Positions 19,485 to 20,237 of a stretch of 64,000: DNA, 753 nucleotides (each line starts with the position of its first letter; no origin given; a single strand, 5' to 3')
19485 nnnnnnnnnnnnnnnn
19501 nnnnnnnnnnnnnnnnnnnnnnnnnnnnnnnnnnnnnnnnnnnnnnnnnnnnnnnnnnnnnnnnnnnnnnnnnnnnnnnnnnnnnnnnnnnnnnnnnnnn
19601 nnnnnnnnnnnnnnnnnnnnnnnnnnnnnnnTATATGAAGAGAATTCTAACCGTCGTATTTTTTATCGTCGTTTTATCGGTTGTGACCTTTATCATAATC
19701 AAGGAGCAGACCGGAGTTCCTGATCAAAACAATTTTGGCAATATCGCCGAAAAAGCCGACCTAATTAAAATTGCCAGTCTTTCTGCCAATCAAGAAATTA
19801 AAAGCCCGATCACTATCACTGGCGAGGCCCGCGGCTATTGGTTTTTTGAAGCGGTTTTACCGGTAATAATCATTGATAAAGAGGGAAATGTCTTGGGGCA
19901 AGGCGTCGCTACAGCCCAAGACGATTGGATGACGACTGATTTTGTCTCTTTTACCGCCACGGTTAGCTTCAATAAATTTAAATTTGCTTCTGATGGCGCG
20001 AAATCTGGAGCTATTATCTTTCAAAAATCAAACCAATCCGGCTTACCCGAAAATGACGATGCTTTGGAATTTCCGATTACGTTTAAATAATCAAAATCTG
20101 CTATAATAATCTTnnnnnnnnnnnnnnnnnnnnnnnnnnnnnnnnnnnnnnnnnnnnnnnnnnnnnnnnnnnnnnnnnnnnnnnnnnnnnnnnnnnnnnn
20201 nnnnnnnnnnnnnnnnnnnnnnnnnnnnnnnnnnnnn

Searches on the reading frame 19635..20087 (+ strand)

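Call 52: search_protein_families(library=pfam, proteins=[window:19635-20087:+], max_evalue=0.001)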
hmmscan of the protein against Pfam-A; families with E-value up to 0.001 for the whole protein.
window:19635-20087:+ (151 aa): 1 family
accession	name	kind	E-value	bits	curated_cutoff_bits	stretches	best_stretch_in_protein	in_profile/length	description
PF10648.15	Gmad2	-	2e-10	41.3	25.7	1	50-116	8-69/86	Immunoglobulin-like domain of bacterial spore germination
